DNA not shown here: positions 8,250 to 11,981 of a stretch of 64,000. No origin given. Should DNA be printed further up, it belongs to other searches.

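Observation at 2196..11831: Shango (sngABC) embedded in a longer coupled string headed by a nuclease-helicase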

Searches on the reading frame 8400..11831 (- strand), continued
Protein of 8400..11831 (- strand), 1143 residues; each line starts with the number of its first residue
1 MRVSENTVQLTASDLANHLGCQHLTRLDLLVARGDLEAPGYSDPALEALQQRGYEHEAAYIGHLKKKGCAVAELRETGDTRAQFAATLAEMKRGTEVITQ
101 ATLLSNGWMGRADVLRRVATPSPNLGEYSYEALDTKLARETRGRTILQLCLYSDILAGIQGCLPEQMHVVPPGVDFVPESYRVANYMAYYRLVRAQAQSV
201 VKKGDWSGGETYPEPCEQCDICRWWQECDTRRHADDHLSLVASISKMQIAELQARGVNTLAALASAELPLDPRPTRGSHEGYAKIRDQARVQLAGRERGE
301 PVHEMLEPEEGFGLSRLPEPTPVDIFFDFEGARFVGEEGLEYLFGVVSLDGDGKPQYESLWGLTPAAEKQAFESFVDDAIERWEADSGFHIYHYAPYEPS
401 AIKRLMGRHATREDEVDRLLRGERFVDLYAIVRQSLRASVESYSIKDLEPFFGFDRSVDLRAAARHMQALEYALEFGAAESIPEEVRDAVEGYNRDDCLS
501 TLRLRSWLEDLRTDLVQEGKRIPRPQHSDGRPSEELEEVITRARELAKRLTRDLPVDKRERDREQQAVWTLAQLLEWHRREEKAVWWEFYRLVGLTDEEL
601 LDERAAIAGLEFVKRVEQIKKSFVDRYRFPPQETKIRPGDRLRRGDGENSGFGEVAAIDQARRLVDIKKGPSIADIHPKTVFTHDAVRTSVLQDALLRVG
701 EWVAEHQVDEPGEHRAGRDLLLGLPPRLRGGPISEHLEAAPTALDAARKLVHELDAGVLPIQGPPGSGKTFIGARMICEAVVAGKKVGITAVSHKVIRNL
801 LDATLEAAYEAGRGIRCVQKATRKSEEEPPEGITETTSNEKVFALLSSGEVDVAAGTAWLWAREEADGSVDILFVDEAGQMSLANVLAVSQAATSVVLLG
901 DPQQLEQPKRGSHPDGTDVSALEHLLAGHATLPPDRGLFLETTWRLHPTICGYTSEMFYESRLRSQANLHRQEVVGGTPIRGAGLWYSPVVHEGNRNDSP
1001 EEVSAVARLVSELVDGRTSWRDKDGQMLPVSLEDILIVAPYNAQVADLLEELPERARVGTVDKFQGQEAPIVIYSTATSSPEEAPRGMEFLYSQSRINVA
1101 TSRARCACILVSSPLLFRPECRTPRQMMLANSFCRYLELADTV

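Call 24: find_encoding_contigs(protein=P0001, flank=10000, max_places=4)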
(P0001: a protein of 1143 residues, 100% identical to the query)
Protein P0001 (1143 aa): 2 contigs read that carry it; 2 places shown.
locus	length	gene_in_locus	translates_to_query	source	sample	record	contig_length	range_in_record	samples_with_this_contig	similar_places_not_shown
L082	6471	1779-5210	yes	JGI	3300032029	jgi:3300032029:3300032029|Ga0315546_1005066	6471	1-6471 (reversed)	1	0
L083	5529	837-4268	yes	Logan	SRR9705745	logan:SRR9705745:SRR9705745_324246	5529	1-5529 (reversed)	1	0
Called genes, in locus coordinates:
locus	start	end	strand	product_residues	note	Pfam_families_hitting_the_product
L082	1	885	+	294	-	?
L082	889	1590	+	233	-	PF01182:Glucosamine_iso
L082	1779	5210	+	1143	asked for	PF13482:RNase_H_2, PF13086:AAA_11 (faint), PF13245:AAA_19 (weak), PF13604:AAA_30, PF01443:Viral_helicase1 (faint), PF13087:AAA_12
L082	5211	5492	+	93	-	-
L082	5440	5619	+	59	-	-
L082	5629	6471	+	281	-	?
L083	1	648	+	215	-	?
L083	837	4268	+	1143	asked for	PF13482:RNase_H_2, PF13086:AAA_11 (faint), PF13245:AAA_19 (weak), PF13604:AAA_30, PF01443:Viral_helicase1 (faint), PF13087:AAA_12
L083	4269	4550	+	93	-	-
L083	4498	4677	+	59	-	-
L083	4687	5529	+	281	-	?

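Call 40: search_dna_similar(query=window:8400-11831:-, collection=plasmids, mode=protein, max_evalue=1e-30, max_rows=60)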
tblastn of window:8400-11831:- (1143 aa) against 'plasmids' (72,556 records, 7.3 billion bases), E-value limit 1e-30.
Records with a match: 69; places in all: 71; records where one place covers at least 80% of the query: 58.
Best place of each record, by identity: 60-80% 1; <60% 68.
By first word of the organism name: Rhizobium 14; Piscirickettsia 10; Sphingobium 8; Mesorhizobium 2; Roseomonas 2; Sphingomonas 2; Aminobacter 2; Arthrobacter 2; Picosynechococcus 2; Pseudarthrobacter 2; and 23 more.
By predicted mobility (MOB-suite, as given by PLSDB): non-mobilizable 37; conjugative 26; mobilizable 6.
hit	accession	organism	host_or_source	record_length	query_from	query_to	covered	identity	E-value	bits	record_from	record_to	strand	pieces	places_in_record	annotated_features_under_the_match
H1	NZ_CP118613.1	Ensifer adhaerens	Pure isolate,Rhizosphere of Cyperus ...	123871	8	1143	99%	53.1%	0e+0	1082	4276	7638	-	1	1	TM0106 family RecB-like putative nuclease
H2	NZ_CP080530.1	Mesorhizobium sp. AR02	Oxytropis sp.,Cell culture,root nodule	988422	8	1143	99%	52.5%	0e+0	1091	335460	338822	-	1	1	TM0106 family RecB-like putative nuclease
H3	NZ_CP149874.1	Rhizobium sp. T1473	-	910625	1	1143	100%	51.9%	0e+0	1150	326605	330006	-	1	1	TM0106 family RecB-like putative nuclease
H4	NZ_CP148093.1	Rhizobium sp. T1470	Medicago sativa,cell culture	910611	1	1143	100%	51.9%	0e+0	1150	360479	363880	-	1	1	TM0106 family RecB-like putative nuclease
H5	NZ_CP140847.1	Rhizobium johnstonii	Trifolium pratense,whole organism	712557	1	1143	100%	51.6%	0e+0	1112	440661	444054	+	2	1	TM0106 family RecB-like putative nuclease | DEAD/DEAH box helicase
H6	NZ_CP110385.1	Tritonibacter mobilis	-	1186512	1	1143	100%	51.0%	0e+0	1077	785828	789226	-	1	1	record has no annotation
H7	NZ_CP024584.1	Roseomonas sp. FDAARGOS_362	Homo sapiens,peripheral Blood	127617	1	1134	99%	39.5%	0e+0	660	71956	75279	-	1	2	TM0106 family RecB-like putative nuclease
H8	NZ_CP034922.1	Roseomonas mucosa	Homo sapiens,tissue sample,Clinical, ...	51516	1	1134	99%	39.5%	0e+0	660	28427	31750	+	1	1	TM0106 family RecB-like putative nuclease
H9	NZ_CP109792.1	Leisingera thetidis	-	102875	1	1134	99%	39.2%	0e+0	634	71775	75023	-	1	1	TM0106 family RecB-like putative nuclease | AAA family ATPase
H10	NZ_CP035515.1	Haematobacter massiliensis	single cell,human skin swab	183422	1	1134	99%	39.1%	0e+0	606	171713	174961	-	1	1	TM0106 family RecB-like putative nuclease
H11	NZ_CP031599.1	Roseovarius indicus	pure culture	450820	1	1134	99%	39.1%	0e+0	628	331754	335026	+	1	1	TM0106 family RecB-like putative nuclease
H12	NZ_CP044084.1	Pseudomonas luteola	Homo sapiens,clinical isolate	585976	1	1143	100%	38.6%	0e+0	693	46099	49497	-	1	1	TM0106 family RecB-like putative nuclease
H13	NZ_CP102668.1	Sphingobium sp. JS3065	whole organism,chemical plant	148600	1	1134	99%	38.8%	0e+0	651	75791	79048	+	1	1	TM0106 family RecB-like putative nuclease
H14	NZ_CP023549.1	Rhodobacter sp. CZR27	cell culture,paddy soil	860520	1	1134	99%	38.7%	0e+0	617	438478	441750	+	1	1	TM0106 family RecB-like putative nuclease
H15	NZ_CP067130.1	Paracoccus seriniphilus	cell culture,washing water of Bugula ...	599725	1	1134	99%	38.6%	0e+0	620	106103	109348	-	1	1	TM0106 family RecB-like putative nuclease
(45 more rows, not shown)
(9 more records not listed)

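Call 42: get_annotated_region(hit=H2, flank=10000)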
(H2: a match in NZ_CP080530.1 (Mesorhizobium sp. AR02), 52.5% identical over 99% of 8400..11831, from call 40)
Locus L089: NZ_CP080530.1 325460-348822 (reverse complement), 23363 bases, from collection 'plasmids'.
description: Mesorhizobium sp. AR02 plasmid pMspAR02c, complete sequence
organism: Mesorhizobium sp. AR02 (NCBI taxid 2865837)
taxonomy: Bacteria; Pseudomonadota; Alphaproteobacteria; Hyphomicrobiales; Phyllobacteriaceae; Mesorhizobium; Mesorhizobium sp. AR02
host: -; source: Oxytropis sp.,Cell culture,root nodule; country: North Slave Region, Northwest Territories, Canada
typing (MOB-suite, as given by PLSDB): conjugative; relaxase MOBP,MOBP,MOBP; mating-pair formation MPF_T
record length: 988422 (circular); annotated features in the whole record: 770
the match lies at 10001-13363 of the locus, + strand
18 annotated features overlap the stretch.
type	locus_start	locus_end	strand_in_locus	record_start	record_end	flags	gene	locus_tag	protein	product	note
CDS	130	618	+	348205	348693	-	-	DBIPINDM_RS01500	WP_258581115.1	GNAT family N-acetyltransferase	-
CDS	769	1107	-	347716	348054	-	-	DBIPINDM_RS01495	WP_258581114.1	Lrp/AsnC family transcriptional regulator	-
CDS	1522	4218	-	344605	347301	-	-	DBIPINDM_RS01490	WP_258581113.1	lyase family protein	-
CDS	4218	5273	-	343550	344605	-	-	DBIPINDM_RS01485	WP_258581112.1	PLP-dependent cysteine synthase family protein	-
CDS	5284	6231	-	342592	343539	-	-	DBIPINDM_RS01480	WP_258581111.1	hypothetical protein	-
CDS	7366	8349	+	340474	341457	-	-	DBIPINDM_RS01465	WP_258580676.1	IS5 family transposase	-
CDS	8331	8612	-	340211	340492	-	-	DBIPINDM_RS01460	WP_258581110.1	hypothetical protein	-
CDS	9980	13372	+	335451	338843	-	-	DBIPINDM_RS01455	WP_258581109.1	TM0106 family RecB-like putative nuclease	-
CDS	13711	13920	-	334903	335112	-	-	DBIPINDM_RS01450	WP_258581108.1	KTSC domain-containing protein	-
CDS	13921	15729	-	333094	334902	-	-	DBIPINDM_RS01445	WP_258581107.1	ATP-binding protein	-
CDS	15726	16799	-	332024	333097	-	-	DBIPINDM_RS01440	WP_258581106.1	SIR2 family protein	-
CDS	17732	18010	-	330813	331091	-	-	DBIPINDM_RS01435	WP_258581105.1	MarR family transcriptional regulator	-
CDS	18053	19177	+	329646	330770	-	-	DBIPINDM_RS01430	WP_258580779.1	IS630 family transposase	-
CDS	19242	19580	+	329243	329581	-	-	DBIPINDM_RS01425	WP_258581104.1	5'-nucleotidase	GO:0009117 - nucleotide metabolic process [Evidence IEA]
CDS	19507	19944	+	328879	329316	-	-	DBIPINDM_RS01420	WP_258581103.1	5'-nucleotidase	GO:0009117 - nucleotide metabolic process [Evidence IEA]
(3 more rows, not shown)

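Call 43: get_annotated_region(hit=H3, flank=10000)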
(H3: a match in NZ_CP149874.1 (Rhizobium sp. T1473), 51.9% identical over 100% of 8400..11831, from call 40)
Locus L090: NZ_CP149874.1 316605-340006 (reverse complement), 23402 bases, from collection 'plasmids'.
description: Rhizobium sp. T1473 plasmid unnamed4, complete sequence
organism: Rhizobium sp. T1473 (NCBI taxid 555321)
taxonomy: Bacteria; Pseudomonadota; Alphaproteobacteria; Hyphomicrobiales; Rhizobiaceae; Rhizobium; Rhizobium sp. T1473
host: -; source: -; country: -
typing (MOB-suite, as given by PLSDB): conjugative; relaxase MOBQ; mating-pair formation MPF_T
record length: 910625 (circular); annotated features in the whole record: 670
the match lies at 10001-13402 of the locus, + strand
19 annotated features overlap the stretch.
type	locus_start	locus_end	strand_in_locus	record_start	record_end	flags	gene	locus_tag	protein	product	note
CDS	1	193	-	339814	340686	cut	-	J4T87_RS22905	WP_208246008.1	ABC transporter permease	GO:0055085 - transmembrane transport [Evidence IEA]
CDS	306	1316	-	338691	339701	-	-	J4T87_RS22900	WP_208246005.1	ABC transporter substrate-binding protein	-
CDS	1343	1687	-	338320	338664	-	-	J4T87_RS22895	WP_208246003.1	NIPSNAP family protein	-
CDS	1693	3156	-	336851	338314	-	-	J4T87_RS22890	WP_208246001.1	aldehyde dehydrogenase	-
CDS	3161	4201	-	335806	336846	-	-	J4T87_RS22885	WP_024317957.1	LLM class flavin-dependent oxidoreductase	-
CDS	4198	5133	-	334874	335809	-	-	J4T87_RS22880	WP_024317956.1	flavin reductase family protein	-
CDS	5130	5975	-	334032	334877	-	-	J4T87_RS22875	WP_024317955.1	alpha/beta fold hydrolase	-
CDS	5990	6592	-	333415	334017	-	-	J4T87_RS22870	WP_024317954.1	amino acid synthesis family protein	-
CDS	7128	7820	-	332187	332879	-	-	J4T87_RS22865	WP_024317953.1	GntR family transcriptional regulator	-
CDS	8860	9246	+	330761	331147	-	-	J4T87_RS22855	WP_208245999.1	hypothetical protein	-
CDS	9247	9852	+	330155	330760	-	-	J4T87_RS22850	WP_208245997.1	hypothetical protein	-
CDS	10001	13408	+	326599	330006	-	-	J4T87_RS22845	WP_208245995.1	TM0106 family RecB-like putative nuclease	-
CDS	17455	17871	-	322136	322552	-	-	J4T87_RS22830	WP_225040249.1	transcriptional regulator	-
CDS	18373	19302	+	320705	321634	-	-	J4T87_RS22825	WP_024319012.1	HEPN domain-containing protein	-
CDS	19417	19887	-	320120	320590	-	-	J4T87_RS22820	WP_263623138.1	IS630 family transposase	-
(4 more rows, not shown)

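Call 44: get_annotated_region(hit=H1, flank=10000)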
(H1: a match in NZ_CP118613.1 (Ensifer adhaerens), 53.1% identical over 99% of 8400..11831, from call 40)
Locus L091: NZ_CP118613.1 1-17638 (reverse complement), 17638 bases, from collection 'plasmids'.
description: Ensifer adhaerens strain CTYH.Ch1 plasmid pCTYH.Ch1_3, complete sequence
organism: Ensifer adhaerens (NCBI taxid 106592)
taxonomy: Bacteria; Pseudomonadota; Alphaproteobacteria; Hyphomicrobiales; Rhizobiaceae; Ensifer; Ensifer adhaerens
host: -; source: Pure isolate,Rhizosphere of Cyperus brevifolius; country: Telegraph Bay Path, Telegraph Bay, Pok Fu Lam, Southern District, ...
typing (MOB-suite, as given by PLSDB): conjugative; replicon rep_cluster_492; relaxase MOBP; mating-pair formation MPF_T
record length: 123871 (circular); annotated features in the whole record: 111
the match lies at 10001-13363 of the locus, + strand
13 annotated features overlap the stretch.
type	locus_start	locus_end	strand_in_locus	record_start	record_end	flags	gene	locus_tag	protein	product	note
CDS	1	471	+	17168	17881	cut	-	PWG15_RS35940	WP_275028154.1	ParA family protein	-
CDS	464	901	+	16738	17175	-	-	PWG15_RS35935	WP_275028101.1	hypothetical protein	-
CDS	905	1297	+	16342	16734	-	-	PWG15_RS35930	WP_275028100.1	hypothetical protein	-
CDS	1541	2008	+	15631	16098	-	-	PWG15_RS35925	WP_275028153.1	helix-turn-helix domain-containing protein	-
CDS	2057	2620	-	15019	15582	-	-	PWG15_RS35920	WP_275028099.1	recombinase family protein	GO:0006310 - DNA recombination [Evidence IEA]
CDS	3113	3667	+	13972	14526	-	-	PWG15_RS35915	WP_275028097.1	hypothetical protein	-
CDS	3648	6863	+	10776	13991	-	-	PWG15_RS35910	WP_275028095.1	helicase-related protein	-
CDS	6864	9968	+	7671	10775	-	-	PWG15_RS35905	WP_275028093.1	hypothetical protein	-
CDS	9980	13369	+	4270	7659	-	-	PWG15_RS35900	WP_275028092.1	TM0106 family RecB-like putative nuclease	-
CDS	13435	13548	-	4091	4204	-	-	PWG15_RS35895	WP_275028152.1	integrase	-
CDS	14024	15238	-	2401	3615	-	repC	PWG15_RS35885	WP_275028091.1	plasmid replication protein RepC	-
CDS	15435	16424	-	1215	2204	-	repB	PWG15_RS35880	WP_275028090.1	plasmid partitioning protein RepB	-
CDS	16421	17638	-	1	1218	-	repA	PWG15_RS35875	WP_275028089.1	plasmid partitioning protein RepA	-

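Call 45: find_related_loci(query=window:8400-11831:-, collection=metagenome_contigs, flank=10000)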
Query window:8400-11831:- (1143 aa) in metagenome_contigs; peptide patterns used: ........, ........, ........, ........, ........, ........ (x = any residue, [..] = any of these).
600 stretches matched a pattern (row limit reached: there are more); 554 encode a relative of the query (tblastn E <= 1e-3); the best 80 are kept; 80 distinct loci.
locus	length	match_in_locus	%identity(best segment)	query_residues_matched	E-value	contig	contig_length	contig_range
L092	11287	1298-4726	68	1-1143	0e+0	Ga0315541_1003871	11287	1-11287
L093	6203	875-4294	68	1-1140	0e+0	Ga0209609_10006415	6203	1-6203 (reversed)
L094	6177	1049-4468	68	1-1140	0e+0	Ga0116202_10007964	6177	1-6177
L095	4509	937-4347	55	1-1143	0e+0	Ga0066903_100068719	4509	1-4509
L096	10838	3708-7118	55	1-1143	0e+0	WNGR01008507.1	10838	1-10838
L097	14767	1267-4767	54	1-1140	0e+0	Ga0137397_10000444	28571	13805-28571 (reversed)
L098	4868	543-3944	53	1-1140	0e+0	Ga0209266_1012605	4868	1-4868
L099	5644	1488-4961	54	1-1140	0e+0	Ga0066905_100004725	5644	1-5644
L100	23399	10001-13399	56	1-1140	0e+0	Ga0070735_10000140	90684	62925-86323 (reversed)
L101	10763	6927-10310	55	1-1140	0e+0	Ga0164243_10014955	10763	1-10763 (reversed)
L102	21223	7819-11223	55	1-1143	0e+0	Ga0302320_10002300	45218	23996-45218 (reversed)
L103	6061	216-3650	56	1-1140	0e+0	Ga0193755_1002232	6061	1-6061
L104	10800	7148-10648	54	1-1140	0e+0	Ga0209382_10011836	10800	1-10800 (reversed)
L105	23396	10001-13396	54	1-1143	0e+0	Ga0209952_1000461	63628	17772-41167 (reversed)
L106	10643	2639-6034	54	1-1143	0e+0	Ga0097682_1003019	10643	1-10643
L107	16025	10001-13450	55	1-1143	0e+0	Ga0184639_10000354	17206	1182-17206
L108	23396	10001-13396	53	1-1143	0e+0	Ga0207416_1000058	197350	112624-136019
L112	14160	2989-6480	53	1-1143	0e+0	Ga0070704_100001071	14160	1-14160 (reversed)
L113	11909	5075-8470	54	1-1143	0e+0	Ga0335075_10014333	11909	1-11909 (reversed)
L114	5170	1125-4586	54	1-1143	0e+0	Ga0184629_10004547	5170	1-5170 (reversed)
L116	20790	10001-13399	54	1-1143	0e+0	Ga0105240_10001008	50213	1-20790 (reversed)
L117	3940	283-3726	55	1-1143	0e+0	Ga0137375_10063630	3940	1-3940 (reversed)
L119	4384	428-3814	54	4-1143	0e+0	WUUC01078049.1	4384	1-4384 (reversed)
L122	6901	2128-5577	53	1-1143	0e+0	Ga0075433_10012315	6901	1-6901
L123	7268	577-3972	53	1-1143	0e+0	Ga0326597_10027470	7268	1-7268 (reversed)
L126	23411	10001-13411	54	1-1143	0e+0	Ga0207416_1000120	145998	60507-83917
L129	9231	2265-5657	53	1-1143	0e+0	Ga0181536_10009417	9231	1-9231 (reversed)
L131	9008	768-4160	52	1-1143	0e+0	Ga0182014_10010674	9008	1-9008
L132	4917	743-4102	54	7-1143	0e+0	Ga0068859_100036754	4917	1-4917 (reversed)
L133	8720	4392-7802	53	1-1143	0e+0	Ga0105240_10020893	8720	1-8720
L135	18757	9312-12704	51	1-1143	0e+0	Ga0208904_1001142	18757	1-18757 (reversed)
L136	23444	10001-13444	54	1-1143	0e+0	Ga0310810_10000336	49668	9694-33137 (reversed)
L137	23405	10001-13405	53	1-1143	0e+0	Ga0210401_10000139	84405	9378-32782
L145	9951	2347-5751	52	1-1143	0e+0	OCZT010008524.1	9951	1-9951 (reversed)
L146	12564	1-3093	56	108-1143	0e+0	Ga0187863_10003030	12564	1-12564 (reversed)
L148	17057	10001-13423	55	1-1143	0e+0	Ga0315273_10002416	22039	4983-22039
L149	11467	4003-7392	52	1-1143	0e+0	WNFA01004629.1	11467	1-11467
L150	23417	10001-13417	52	1-1143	0e+0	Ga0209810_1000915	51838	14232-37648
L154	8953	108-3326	55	66-1143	0e+0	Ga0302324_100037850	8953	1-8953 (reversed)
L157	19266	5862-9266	52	1-1143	0e+0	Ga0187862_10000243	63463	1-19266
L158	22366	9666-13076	51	1-1143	0e+0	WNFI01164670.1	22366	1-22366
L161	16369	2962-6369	51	1-1143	0e+0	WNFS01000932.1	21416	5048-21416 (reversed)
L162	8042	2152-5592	53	1-1143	0e+0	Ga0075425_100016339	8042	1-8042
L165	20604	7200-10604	52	1-1143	0e+0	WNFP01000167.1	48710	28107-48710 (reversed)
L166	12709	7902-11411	51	1-1143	0e+0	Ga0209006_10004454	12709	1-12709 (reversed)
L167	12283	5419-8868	51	1-1143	0e+0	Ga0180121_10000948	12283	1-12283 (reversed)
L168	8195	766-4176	50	1-1143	0e+0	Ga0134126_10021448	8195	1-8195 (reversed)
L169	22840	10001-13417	51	1-1143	0e+0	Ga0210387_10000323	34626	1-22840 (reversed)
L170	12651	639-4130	51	1-1143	0e+0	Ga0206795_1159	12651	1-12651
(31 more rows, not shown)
